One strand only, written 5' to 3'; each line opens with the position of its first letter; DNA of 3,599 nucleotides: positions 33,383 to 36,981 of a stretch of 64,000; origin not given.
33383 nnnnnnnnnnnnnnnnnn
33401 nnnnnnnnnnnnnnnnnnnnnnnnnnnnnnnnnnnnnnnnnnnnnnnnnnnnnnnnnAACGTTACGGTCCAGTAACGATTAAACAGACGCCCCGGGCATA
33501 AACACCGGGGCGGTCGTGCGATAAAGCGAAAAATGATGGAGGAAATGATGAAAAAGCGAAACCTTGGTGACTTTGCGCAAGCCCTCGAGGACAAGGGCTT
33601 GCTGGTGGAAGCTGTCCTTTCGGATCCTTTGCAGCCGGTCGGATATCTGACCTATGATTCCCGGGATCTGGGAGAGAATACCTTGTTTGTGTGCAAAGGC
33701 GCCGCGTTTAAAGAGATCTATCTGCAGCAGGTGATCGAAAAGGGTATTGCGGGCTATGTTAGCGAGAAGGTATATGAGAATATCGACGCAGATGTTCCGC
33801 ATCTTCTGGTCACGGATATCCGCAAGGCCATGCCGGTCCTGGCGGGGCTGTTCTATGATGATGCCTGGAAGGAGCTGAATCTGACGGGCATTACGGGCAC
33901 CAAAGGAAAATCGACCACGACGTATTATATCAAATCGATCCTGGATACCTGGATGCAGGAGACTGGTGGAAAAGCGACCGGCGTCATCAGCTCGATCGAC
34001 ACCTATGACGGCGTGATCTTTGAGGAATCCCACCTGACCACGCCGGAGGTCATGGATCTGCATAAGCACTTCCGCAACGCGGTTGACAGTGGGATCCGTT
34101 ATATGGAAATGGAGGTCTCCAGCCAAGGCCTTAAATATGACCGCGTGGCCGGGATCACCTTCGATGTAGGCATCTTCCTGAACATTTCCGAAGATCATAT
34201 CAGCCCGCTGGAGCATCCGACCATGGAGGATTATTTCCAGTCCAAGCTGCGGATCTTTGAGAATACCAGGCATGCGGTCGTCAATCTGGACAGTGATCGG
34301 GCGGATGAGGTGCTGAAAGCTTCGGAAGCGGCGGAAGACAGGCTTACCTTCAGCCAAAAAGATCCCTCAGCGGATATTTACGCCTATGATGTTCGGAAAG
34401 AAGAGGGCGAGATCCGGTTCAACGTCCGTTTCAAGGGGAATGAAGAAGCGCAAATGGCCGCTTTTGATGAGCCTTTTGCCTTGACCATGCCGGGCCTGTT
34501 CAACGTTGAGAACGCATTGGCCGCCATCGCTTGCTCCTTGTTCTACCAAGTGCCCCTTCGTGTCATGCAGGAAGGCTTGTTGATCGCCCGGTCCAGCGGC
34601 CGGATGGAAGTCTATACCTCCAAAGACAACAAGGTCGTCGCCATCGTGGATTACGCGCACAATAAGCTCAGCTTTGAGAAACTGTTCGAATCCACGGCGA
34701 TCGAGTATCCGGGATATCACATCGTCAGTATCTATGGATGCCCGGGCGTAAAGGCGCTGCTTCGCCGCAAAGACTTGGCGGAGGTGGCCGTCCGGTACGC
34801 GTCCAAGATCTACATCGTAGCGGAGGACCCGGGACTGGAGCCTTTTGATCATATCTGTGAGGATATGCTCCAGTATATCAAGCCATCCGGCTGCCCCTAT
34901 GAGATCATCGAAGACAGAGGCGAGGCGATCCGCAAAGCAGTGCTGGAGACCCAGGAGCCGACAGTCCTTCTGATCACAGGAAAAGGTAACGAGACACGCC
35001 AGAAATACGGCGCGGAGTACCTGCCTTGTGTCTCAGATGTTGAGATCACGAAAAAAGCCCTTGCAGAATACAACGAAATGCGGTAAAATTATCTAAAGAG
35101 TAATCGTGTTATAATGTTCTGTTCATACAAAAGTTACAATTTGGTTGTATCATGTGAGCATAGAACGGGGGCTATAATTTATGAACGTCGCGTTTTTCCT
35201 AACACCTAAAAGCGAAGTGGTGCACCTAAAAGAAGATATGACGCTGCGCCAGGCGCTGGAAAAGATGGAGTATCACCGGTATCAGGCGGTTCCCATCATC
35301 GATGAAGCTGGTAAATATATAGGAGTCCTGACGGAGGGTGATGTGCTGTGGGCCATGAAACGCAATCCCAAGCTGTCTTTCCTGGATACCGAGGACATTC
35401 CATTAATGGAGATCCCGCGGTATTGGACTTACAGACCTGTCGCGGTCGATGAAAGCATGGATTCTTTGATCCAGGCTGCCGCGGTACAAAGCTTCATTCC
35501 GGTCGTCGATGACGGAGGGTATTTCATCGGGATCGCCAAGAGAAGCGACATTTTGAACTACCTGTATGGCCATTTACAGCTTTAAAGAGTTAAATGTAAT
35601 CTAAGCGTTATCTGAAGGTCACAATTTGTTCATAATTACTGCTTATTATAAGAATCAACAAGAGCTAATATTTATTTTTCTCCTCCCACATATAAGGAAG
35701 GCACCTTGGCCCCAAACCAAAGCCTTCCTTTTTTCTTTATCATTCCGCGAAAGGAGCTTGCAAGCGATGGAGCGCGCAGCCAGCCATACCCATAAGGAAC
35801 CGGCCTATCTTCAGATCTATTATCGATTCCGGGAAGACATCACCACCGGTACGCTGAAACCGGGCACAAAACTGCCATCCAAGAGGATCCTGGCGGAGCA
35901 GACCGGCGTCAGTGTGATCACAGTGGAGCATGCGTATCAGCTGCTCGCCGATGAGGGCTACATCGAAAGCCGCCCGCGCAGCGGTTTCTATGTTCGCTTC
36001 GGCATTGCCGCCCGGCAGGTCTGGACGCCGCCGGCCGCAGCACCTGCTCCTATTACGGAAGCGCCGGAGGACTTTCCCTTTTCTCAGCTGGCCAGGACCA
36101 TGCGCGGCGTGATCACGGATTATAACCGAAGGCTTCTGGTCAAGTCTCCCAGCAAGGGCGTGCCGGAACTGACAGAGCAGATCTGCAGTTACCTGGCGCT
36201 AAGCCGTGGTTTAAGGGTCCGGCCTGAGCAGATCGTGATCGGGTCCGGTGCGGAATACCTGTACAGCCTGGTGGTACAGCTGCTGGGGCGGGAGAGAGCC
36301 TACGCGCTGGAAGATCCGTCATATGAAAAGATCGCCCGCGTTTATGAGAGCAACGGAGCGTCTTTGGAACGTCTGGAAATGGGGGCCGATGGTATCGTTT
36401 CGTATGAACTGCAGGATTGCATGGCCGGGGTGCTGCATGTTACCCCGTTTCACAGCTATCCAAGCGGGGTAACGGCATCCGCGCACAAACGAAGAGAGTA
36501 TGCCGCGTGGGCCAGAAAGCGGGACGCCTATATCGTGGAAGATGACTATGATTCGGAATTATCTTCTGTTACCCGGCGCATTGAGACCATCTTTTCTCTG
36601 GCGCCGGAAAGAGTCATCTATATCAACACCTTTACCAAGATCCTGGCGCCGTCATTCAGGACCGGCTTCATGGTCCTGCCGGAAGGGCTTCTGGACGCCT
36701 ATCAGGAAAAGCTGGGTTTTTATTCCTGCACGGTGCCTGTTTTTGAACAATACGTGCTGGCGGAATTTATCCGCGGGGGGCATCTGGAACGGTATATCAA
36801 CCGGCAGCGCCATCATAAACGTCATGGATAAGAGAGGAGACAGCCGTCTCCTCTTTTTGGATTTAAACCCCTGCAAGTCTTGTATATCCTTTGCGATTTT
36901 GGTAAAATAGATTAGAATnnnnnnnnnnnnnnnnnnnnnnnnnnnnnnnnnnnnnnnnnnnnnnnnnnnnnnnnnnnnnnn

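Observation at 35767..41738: Candidate sulfoquinovose transaldolase-type (sulfo-TAL/SFT) operon with an adjacent MocR regulator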

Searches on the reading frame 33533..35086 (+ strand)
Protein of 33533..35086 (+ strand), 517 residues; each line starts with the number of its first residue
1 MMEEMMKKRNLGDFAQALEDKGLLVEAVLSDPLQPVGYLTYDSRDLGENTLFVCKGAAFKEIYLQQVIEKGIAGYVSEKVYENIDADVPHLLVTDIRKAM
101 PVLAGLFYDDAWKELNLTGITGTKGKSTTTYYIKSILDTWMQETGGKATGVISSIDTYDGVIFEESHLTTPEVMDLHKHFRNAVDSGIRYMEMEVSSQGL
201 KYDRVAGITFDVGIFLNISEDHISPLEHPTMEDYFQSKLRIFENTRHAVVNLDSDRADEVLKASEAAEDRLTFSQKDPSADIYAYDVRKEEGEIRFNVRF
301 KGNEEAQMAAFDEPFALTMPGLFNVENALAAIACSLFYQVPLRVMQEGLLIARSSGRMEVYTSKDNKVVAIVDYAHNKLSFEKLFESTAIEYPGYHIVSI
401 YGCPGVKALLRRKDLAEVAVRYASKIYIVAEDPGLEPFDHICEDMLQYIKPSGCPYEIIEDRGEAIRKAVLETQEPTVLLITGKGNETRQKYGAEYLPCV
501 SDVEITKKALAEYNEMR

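Call 3: search_protein_families(library=pfam, proteins=[window:33533-35086:+])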
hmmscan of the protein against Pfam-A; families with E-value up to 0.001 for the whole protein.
window:33533-35086:+ (517 aa): 2 families
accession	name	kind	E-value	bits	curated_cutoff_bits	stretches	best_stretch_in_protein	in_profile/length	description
PF08245.18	Mur_ligase_M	-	1.1e-40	140.1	24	1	120-334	1-199/200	Mur ligase middle domain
PF02875.26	Mur_ligase_C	-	1.2e-18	68.5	28.4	1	356-485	1-127/127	Mur ligase, glutamate ligase domain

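Call 4: search_protein_families(library=ncbifam, proteins=[window:33533-35086:+])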
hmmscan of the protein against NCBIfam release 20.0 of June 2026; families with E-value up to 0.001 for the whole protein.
window:33533-35086:+ (517 aa): 24 families
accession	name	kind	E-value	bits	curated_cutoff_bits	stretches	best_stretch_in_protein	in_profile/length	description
NF001129.0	PRK00139.2-3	equivalog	5.2e-106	355.1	762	1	34-510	39-515/517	UDP-N-acetylmuramoyl-L-alanyl-D-glutamate--2,6-diaminopimelate ligase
NF001130.0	PRK00139.2-4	equivalog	7e-103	345.1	715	1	18-512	12-513/516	UDP-N-acetylmuramoyl-L-alanyl-D-glutamate--2,6-diaminopimelate ligase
NF010628.0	PRK14022.1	equivalog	3.2e-101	339.5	536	1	36-509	35-480/483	UDP-N-acetylmuramoyl-L-alanyl-D-glutamate--L-lysine ligase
NF001126.0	PRK00139.1-4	equivalog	7.2e-93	311.7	373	1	34-512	21-484/486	UDP-N-acetylmuramoyl-L-alanyl-D-glutamate--2,6-diaminopimelate ligase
NF001127.0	PRK00139.2-1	equivalog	9.6e-89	298.4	997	1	23-514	17-515/520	UDP-N-acetylmuramoyl-L-alanyl-D-glutamate--2,6-diaminopimelate ligase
TIGR01085.1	murE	subfamily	2.7e-88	296.9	257.3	1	37-510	5-471/472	UDP-N-acetylmuramyl-tripeptide synthetase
NF008896.0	PRK11929.1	equivalog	9.1e-76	255.4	1023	1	27-512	20-500/965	bifunctional UDP-N-acetylmuramoyl-L-alanyl-D-glutamate--2,6-diaminopimelate ligase MurE/UDP-N-acetylmuramoyl-tripeptide--D-alanyl-D-alanine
NF001124.0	PRK00139.1-2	equivalog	2.8e-75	254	476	1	35-515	27-497/500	UDP-N-acetylmuramoyl-L-alanyl-D-glutamate--2,6-diaminopimelate ligase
NF001131.0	PRK00139.2-5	equivalog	3.4e-73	247.1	1000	1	38-508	38-481/483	UDP-N-acetylmuramoyl-L-alanyl-D-glutamate--2,6-diaminopimelate ligase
NF001123.0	PRK00139.1-1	equivalog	3.5e-59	200.8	586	1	24-497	8-477/493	UDP-N-acetylmuramoyl-L-alanyl-D-glutamate--2,6-diaminopimelate ligase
TIGR02068.2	cya_phycin_syn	equivalog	1.5e-24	86.1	850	1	99-482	463-847/862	cyanophycin synthetase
TIGR01143.1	murF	subfamily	6.7e-23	81.3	288.6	1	42-373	2-302/418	UDP-N-acetylmuramoyl-tripeptide--D-alanyl-D-alanine ligase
NF010623.0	PRK14016.1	subfamily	3.4e-18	65.2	877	1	100-481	465-848/871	cyanophycin synthetase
TIGR01087.1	murD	equivalog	2.6e-17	63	211.95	1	114-366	103-316/441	UDP-N-acetylmuramoyl-L-alanine--D-glutamate ligase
TIGR01082.1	murC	equivalog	2.1e-15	56.7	335.1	1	210-383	168-332/449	UDP-N-acetylmuramate--L-alanine ligase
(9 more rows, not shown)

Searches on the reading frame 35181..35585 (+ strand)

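Call 3: search_protein_families(library=pfam, proteins=[window:35181-35585:+])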
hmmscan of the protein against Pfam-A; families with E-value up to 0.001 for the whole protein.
window:35181-35585:+ (134 aa): 1 family
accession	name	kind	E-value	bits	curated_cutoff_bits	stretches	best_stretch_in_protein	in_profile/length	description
PF00571.33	CBS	-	2.3e-20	73.1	24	2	10-59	6-55/57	CBS domain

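Call 4: search_protein_families(library=ncbifam, proteins=[window:35181-35585:+])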
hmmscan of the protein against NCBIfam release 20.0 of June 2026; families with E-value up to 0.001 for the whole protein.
window:35181-35585:+ (134 aa): 12 families
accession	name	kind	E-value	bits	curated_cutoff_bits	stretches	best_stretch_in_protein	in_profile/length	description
NF041630.1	CBS_CbpB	equivalog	6.7e-14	52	125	1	4-128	12-135/143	cyclic-di-AMP-binding protein CbpB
NF053603.1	HhpR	exception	1.9e-10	40.4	520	1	10-126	68-181/282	CBS domain-containing high hydrostatic pressure regulator HhpR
NF038387.1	CBS_CbpA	equivalog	2e-07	30.9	150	1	6-128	6-122/209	cyclic di-AMP binding protein CbpA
NF011449.0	PRK14869.2-5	equivalog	3.4e-06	26.4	411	0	12-61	158-207/451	putative manganese-dependent inorganic diphosphatase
NF041552.1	TF_PrdR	equivalog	5.2e-06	25.1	795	1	11-132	14-129/577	sigma-54 dependent transcriptional regulator PrdR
NF011440.0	PRK14869.1-2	equivalog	6.2e-06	25.1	746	1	11-59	250-298/541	putative manganese-dependent inorganic diphosphatase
NF011443.0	PRK14869.1-5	equivalog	1.4e-05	23.8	335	1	2-60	248-305/546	putative manganese-dependent inorganic diphosphatase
TIGR01302.1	IMP_dehydrog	equivalog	1.9e-05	23.7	481.5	1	5-58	147-199/450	IMP dehydrogenase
TIGR01137.1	cysta_beta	equivalog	2.3e-05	23.3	510.25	1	12-128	347-456/457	cystathionine beta-synthase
NF011441.0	PRK14869.1-3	equivalog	5.8e-05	21.9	753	0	13-55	78-120/548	putative manganese-dependent inorganic diphosphatase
NF011447.0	PRK14869.2-3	equivalog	0.00015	20.5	522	0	12-61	77-126/540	putative manganese-dependent inorganic diphosphatase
TIGR01186.1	proV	subfamily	0.00024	20.3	326.6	1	12-130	251-359/363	betaine/proline/choline family ABC transporter ATP-binding protein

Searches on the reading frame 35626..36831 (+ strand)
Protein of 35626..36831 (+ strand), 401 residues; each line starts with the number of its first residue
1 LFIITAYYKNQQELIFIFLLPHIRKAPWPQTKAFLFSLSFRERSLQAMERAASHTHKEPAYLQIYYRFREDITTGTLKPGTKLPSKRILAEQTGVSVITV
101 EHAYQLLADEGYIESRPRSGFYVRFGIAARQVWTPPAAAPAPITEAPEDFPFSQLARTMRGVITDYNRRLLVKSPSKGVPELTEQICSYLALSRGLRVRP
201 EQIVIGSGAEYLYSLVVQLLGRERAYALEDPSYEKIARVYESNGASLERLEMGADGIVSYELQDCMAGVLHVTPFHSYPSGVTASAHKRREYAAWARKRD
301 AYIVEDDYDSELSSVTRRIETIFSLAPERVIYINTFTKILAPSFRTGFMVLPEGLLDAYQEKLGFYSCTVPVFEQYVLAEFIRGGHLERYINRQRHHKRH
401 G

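Call 3: search_protein_families(library=pfam, proteins=[window:35626-36831:+])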
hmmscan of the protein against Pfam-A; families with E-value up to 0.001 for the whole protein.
window:35626-36831:+ (401 aa): 2 families
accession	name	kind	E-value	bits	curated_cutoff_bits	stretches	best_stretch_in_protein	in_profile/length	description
PF00392.27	GntR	-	1.9e-17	63.1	27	1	61-123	2-64/64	Bacterial regulatory proteins, gntR family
PF00155.27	Aminotran_1_2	-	4.4e-08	33.1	19.7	1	173-386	38-266/361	Aminotransferase class I and II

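Call 4: search_protein_families(library=ncbifam, proteins=[window:35626-36831:+])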
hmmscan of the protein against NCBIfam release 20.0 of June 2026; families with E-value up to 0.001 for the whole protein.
window:35626-36831:+ (401 aa): 37 families (the best 25 are shown)
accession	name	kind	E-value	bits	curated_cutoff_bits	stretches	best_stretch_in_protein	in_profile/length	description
NF052282.1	PLP_TF_PdxR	equivalog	7.2e-114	381.3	320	1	59-399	1-358/448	MocR-like pyridoxine biosynthesis transcription factor PdxR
NF052285.1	GABA_TF_GabR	exception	4e-72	243.5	600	2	148-397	105-356/456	MocR-like transcriptional regulator GabR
NF052281.1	rhizopine_MocR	equivalog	2.7e-61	207.7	650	2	142-396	128-384/479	rhizopine catabolism transcriptional regulator MocR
NF052286.1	ecto_TF_EhuR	exception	5.5e-41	140.6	480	1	53-397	5-358/458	MocR-like ectoine utilization transcription factor EhuR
NF052290.2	MocR_like_YczR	exception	6e-35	120.8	487.4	1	53-394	13-363/458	MocR-like transcription factor YczR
NF041364.1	GntC_guanitoxin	equivalog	4.4e-15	55.4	415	1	147-394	8-265/356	guanitoxin biosynthesis PLP-dependent (S)-gamma-hydroxy-L-arginine cyclodehydratase GntC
TIGR04461.1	endura_MppQ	equivalog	1.1e-13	50.9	540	1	162-392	39-283/392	enduracididine biosynthesis enzyme MppQ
NF047563.1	modulin_PmtR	equivalog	1.8e-11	44.1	200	1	55-124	8-77/125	PSM export ABC transporter transcriptional regulator PmtR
NF007292.0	PRK09764.1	equivalog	2.8e-11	43.1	281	1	57-124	3-70/240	GntR family transcriptional regulator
NF012025.0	PRK15481.1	equivalog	7e-11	41.4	573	1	63-348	10-293/432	MocR-like B6 salvage transcription factor PtsJ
NF005601.0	PRK07337.1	equivalog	2.8e-10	39.9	496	1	174-399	69-299/394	pyridoxal phosphate-dependent aminotransferase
NF053730.1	TransRegRv1152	equivalog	3.7e-10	39.8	170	1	56-124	13-81/120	Rv1152 family transcriptional regulator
TIGR02018.2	his_ut_repres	equivalog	1.5e-09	37.6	220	1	62-124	2-64/226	histidine utilization transcriptional repressor HutC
NF004770.0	PRK06108.1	subfamily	2.1e-08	33.4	422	1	176-376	72-283/396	pyridoxal phosphate-dependent aminotransferase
TIGR03337.1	phnR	equivalog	2.5e-08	33.9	296.75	1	60-123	2-65/231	phosphonate utilization transcriptional regulator PhnR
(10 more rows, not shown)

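Call 56: find_related_loci(query=window:35767-36828:+, collection=genome_contigs, flank=8000)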
Query window:35767-36828:+ (354 aa) in genome_contigs; peptide patterns used: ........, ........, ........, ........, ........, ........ (x = any residue, [..] = any of these).
599 stretches matched a pattern (row limit reached: there are more); 558 encode a relative of the query (tblastn E <= 1e-3); the best 80 are kept; 80 distinct loci.
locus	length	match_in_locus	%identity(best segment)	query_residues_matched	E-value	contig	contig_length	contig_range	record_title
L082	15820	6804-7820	64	11-348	8e-144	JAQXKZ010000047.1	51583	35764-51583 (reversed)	MAG: Clostridiales bacterium isolate SUG1290 k141_9304575, whole genome shotgun sequence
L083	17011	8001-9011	63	10-344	4e-143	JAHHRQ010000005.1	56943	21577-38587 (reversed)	MAG: Oscillospiraceae bacterium isolate MAG034 MAG034_5, whole genome shotgun sequence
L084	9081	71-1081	64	10-344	4e-142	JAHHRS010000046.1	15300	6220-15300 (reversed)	MAG: Oscillospiraceae bacterium isolate MAG036 MAG036_46, whole genome shotgun sequence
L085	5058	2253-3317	60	1-354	2e-140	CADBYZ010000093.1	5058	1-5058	MAG: Ruminococcaceae bacterium isolate RUG14429 genome assembly, contig: RUG14429_asm_93, whole genome shotgun sequence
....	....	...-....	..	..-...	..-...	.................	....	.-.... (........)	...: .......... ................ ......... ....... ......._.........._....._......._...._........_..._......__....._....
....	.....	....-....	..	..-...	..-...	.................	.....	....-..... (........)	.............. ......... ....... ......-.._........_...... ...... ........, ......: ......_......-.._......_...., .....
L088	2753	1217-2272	62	1-352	5e-144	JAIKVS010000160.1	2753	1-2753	MAG: Oscillospiraceae bacterium isolate RUI408 k141_5251475_flag=0_multi=9.2634_len=2753, whole genome shotgun sequence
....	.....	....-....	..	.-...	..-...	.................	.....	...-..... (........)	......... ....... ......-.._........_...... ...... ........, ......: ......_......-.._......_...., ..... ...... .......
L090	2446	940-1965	64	11-352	3e-145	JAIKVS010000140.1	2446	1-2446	MAG: Oscillospiraceae bacterium isolate RUI408 k141_4041620_flag=0_multi=15.1102_len=2446, whole genome shotgun sequence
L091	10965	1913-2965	61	1-354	6e-136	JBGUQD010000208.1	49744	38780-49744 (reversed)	MAG: Candidatus Limivicinus sp. isolate ruminal_MAG_148 ruminal_MAG_148_contig_0208, whole genome shotgun sequence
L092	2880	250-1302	61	1-354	3e-142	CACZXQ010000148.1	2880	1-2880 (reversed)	MAG: Ruminococcaceae bacterium isolate RUG13034 genome assembly, contig: RUG13034_asm_148, whole genome shotgun sequence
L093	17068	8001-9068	59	1-354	2e-135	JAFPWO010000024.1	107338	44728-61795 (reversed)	MAG: Lachnospiraceae bacterium isolate RGIG1540 Goat_Abomasum-5__c688787, whole genome shotgun sequence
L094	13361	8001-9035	62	10-353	8e-135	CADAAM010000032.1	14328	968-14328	MAG: Ruminococcaceae bacterium isolate RUG13116 genome assembly, contig: RUG13116_asm_32, whole genome shotgun sequence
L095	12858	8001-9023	63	1-341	2e-133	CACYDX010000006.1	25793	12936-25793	MAG: Ruminococcaceae bacterium isolate RUG11848 genome assembly, contig: RUG11848_asm_6, whole genome shotgun sequence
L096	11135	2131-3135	63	12-345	6e-133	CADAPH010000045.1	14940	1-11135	MAG: Ruminococcaceae bacterium isolate RUG13498 genome assembly, contig: RUG13498_asm_45, whole genome shotgun sequence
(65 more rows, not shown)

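Call 60: search_protein_families(library=pfam, proteins=[L088:286-1158:-, L091:1279-1842:-])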
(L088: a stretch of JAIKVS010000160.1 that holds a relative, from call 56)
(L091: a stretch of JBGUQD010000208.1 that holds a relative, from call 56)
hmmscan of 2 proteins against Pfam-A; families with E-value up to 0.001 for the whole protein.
L088:286-1158:- (290 aa): 2 families
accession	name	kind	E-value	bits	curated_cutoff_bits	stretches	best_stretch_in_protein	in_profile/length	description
PF08543.17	Phos_pyr_kin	-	1.3e-17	64.4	27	1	41-265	16-235/246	Phosphomethylpyrimidine kinase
PF00294.29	PfkB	-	1.7e-05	24.7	25.8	1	134-255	170-283/302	pfkB family carbohydrate kinase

L091:1279-1842:- (187 aa): 2 families
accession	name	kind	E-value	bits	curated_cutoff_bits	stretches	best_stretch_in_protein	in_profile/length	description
PF07155.17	ECF-ribofla_trS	-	3e-24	86.4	26.7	1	18-170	2-167/172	ECF-type riboflavin transporter, S component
PF12822.12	ECF_trnsprt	-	9.5e-07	29.4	30.7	1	21-168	1-163/169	ECF transporter, substrate-specific component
